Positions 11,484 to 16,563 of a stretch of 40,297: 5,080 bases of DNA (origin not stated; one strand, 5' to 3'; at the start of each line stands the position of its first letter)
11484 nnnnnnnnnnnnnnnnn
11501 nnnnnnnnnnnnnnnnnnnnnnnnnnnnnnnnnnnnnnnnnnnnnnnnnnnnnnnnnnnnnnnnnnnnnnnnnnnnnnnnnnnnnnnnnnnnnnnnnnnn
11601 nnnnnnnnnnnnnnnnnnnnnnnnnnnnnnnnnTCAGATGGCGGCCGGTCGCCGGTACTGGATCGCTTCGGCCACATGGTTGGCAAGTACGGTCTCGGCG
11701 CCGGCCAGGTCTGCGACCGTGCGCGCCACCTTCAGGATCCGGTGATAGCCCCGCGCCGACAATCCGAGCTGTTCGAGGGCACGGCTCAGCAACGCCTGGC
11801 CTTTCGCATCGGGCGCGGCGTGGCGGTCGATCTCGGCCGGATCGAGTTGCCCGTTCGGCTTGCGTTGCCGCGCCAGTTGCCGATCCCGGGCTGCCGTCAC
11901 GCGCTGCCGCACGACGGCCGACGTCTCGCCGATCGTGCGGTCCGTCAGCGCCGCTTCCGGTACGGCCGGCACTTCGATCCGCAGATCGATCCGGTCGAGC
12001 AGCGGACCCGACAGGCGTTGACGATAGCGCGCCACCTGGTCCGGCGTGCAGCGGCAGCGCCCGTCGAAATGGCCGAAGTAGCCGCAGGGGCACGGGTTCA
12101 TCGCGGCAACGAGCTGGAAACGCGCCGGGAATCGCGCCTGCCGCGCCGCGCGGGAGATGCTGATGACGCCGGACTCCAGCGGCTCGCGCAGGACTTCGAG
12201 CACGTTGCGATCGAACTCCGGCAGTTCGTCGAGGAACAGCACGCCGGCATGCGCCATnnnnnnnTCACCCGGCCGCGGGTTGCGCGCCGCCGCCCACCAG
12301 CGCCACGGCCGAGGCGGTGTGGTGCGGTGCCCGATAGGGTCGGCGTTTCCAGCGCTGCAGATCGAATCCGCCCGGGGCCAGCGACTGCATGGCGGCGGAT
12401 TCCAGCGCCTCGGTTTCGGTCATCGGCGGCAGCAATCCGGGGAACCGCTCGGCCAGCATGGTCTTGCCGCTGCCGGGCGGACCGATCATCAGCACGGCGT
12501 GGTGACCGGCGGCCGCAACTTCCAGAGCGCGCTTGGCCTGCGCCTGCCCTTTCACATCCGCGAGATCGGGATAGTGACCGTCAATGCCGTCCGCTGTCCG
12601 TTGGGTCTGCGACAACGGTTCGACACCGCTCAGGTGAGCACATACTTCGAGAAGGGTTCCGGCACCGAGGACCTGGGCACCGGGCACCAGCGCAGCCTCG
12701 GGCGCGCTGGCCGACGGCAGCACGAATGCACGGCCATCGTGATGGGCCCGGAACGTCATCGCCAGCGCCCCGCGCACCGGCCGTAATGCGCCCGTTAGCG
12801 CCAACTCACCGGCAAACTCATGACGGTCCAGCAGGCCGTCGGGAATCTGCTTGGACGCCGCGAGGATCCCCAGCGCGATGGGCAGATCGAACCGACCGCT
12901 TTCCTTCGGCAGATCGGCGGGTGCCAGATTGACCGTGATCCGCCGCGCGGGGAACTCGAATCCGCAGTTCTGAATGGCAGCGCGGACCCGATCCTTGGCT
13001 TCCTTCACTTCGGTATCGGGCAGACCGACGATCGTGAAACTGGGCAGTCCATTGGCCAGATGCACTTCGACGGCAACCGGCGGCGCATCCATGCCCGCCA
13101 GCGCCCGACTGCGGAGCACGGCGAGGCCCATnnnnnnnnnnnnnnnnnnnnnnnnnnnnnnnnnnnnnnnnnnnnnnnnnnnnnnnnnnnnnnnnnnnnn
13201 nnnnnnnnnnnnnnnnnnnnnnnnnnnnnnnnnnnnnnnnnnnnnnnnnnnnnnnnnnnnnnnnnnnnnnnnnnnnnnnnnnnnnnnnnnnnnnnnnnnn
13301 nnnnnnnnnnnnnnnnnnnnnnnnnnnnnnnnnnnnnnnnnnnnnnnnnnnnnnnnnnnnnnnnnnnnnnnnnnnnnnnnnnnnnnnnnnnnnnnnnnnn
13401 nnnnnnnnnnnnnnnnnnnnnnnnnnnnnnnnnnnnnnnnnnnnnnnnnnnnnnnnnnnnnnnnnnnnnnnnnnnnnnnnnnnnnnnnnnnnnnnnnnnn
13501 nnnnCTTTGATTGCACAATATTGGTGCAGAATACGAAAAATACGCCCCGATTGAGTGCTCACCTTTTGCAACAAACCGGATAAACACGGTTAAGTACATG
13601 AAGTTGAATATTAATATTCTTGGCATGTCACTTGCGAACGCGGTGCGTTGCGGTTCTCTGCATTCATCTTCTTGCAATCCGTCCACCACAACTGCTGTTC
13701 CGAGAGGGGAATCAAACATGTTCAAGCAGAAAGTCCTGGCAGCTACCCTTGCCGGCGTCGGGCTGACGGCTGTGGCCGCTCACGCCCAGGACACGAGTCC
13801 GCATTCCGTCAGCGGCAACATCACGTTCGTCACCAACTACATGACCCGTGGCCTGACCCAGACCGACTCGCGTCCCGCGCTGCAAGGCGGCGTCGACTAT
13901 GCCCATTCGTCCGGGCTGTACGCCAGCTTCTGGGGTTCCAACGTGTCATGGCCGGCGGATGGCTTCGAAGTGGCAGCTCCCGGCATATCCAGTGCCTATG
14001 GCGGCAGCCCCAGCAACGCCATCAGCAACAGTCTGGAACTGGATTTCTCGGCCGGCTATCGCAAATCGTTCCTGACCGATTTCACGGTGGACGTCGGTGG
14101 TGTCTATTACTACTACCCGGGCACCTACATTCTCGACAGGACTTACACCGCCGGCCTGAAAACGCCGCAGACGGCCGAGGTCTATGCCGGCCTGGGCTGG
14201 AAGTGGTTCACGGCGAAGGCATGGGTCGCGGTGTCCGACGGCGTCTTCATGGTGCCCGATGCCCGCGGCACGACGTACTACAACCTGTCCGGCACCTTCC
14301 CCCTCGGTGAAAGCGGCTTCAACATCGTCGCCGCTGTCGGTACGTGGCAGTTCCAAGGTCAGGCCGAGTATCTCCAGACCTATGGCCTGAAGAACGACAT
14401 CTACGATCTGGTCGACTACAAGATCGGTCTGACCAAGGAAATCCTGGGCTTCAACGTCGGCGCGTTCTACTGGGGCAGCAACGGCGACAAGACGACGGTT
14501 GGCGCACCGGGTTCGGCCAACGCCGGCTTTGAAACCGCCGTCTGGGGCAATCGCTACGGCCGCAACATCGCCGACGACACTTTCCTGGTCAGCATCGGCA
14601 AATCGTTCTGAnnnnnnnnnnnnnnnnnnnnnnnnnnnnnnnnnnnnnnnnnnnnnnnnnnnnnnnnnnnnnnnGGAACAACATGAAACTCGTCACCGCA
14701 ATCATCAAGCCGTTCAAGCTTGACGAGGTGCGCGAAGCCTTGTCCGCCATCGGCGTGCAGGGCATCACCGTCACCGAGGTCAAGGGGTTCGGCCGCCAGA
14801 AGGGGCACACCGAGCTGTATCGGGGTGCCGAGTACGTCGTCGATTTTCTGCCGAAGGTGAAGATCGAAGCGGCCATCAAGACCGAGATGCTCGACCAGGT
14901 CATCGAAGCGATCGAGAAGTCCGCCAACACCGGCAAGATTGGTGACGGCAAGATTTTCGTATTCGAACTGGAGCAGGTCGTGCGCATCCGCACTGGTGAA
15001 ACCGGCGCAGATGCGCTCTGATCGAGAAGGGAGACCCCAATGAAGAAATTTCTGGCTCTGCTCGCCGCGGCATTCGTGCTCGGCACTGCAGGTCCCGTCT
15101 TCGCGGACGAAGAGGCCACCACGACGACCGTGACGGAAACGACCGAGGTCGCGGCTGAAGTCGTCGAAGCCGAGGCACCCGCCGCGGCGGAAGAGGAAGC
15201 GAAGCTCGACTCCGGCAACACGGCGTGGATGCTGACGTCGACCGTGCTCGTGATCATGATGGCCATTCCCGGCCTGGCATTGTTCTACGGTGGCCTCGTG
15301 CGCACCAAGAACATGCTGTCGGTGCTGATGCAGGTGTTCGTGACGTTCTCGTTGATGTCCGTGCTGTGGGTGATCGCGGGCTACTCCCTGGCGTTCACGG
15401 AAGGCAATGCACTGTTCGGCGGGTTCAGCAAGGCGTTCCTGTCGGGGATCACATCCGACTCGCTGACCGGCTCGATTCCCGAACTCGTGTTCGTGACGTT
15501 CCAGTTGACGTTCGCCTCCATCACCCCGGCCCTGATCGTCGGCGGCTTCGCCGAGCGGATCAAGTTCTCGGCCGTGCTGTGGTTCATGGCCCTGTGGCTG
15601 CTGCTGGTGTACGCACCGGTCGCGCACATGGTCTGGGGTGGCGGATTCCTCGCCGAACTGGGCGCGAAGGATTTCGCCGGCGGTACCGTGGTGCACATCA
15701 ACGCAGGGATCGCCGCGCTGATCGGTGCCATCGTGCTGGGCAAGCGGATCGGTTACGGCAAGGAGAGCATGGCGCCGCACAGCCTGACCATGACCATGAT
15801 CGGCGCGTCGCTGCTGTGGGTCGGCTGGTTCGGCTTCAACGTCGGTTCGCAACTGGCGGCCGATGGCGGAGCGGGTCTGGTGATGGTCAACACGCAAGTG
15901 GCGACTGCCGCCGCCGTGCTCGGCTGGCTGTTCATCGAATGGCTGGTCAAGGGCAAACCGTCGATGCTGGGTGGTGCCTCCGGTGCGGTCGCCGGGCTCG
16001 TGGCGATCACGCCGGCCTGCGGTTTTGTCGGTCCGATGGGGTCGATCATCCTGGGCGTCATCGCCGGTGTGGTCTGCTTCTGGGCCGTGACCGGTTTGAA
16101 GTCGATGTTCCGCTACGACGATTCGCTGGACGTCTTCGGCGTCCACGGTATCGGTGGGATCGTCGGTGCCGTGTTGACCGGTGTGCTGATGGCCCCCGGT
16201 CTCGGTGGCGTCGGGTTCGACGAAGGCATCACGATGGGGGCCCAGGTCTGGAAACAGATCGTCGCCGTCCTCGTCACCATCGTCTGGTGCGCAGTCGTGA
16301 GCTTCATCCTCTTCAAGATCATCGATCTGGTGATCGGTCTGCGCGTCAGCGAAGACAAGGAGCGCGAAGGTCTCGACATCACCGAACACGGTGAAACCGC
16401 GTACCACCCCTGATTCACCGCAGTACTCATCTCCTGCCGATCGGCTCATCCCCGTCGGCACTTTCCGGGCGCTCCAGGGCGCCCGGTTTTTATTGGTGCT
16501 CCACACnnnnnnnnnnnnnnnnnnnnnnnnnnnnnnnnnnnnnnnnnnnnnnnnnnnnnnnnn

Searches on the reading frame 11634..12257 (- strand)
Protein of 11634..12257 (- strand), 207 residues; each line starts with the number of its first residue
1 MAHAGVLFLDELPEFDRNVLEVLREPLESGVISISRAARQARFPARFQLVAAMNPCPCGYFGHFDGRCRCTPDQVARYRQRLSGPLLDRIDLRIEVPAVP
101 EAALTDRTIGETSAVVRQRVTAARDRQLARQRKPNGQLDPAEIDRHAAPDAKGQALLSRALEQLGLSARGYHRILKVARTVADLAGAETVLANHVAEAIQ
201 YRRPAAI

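Call 56: search_protein_families(library=pfam, proteins=[window:11634-12257:-], max_evalue=0.00001)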
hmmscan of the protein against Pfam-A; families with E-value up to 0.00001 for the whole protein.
window:11634-12257:- (207 aa): 3 families
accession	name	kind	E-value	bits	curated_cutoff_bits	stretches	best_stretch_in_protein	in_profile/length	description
PF01078.27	Mg_chelatase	-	3.1e-46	157.8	20.3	1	2-102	105-205/207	Magnesium chelatase, subunit ChlI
PF13335.12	Mg_chelatase_C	-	1.3e-33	115.9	26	1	110-202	1-94/94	Magnesium chelatase, subunit ChlI C-terminal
PF00493.29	MCM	-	1.7e-08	34.3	23.3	1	1-96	119-204/224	MCM P-loop domain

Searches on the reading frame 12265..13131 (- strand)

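Call 56: search_protein_families(library=pfam, proteins=[window:12265-13131:-], max_evalue=0.00001)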
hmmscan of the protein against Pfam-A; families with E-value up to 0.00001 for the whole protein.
window:12265-13131:- (288 aa): 2 families
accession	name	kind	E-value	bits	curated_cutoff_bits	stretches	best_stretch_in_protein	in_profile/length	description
PF13541.12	ChlI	-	2.9e-46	156.8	27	1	21-141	1-120/121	Subunit ChlI of Mg-chelatase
PF01078.27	Mg_chelatase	-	7.7e-40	136.9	20.3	1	189-288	1-100/207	Magnesium chelatase, subunit ChlI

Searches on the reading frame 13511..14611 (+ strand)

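Call 56: search_protein_families(library=pfam, proteins=[window:13511-14611:+], max_evalue=0.00001)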
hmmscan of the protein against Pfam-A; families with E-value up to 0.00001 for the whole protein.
window:13511-14611:+ (366 aa): 1 family
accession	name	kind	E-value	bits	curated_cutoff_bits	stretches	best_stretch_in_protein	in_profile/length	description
PF09694.16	Gcw_chp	-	6.1e-37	128.2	24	1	92-366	2-230/230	Bacterial protein of unknown function (Gcw_chp)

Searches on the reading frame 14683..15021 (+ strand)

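Call 8: search_protein_families(library=pfam, proteins=[window:14683-15021:+], max_evalue=0.001)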
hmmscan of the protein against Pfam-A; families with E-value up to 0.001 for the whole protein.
window:14683-15021:+ (112 aa): 1 family
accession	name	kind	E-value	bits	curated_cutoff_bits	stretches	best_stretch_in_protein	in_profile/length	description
PF00543.27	P-II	-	6.9e-33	113.5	25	1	1-106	1-102/102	Nitrogen regulatory protein P-II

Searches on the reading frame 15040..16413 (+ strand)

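Call 8: search_protein_families(library=pfam, proteins=[window:15040-16413:+], max_evalue=0.001)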
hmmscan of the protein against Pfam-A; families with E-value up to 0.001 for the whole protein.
window:15040-16413:+ (457 aa): 1 family
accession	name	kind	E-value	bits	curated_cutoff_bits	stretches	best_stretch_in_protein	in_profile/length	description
PF00909.26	Ammonium_transp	-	5.4e-126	421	23.2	1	62-455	1-399/399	Ammonium Transporter Family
